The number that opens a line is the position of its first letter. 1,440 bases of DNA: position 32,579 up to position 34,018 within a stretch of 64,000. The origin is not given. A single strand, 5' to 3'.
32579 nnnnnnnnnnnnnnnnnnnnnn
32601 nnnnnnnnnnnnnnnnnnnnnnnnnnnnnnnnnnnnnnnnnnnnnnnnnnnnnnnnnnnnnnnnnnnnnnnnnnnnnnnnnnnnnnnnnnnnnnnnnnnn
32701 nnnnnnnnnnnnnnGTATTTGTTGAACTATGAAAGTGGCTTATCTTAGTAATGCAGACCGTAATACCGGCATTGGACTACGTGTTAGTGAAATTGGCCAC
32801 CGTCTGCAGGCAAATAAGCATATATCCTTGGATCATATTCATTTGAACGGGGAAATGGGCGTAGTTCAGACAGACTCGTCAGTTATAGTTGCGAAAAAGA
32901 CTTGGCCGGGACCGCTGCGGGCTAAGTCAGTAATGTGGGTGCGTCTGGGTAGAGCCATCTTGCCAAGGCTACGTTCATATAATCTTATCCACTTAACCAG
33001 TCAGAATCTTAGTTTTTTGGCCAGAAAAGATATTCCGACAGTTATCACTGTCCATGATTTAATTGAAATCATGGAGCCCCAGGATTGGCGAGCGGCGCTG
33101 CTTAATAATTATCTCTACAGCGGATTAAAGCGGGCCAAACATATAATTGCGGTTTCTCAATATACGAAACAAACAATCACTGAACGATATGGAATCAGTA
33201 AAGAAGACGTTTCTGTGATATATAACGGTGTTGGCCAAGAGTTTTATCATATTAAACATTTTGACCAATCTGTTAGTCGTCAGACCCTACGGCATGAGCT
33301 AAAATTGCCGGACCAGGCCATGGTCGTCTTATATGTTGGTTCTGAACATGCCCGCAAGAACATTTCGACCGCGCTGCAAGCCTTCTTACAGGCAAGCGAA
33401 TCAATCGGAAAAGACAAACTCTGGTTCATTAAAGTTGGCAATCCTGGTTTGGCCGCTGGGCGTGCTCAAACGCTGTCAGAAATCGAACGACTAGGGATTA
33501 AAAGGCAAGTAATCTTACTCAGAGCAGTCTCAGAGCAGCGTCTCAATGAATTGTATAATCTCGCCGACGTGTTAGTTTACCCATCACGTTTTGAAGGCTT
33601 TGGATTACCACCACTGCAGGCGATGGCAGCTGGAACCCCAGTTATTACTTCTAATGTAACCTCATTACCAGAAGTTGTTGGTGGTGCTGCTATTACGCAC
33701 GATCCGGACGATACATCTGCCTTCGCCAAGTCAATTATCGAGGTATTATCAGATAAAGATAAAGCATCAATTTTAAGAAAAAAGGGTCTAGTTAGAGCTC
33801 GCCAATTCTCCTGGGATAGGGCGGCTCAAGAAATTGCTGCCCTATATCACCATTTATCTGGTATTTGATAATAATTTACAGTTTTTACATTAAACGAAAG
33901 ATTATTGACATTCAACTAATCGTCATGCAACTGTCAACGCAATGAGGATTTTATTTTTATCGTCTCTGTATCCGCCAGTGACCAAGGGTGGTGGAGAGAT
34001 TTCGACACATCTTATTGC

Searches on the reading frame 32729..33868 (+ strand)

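Call 15: search_protein_families(library=pfam, proteins=[window:32729-33868:+], max_evalue=0.001)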
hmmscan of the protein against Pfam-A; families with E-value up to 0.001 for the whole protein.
window:32729-33868:+ (379 aa): 6 families
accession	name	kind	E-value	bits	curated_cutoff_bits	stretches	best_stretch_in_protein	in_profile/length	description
PF00534.26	Glycos_transf_1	-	8.5e-29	100.7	26.4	1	184-353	2-169/172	Glycosyl transferases group 1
PF13692.12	Glyco_trans_1_4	-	3.6e-25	89.3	27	1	199-342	3-142/142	Glycosyl transferases group 1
PF13439.12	Glyco_transf_4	-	2.5e-19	70.4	28.5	1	51-168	38-166/170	Glycosyltransferase Family 4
PF20706.3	GT4-conflict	-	9.3e-12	45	26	1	192-368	193-384/385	Family 4 Glycosyltransferase in conflict systems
PF13579.12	Glyco_trans_4_4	-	3.1e-10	41.1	29.7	1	14-167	2-158/158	Glycosyl transferase 4-like domain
PF13524.12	Glyco_trans_1_2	-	0.0005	20.5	25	1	264-370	32-143/144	Glycosyl transferase-like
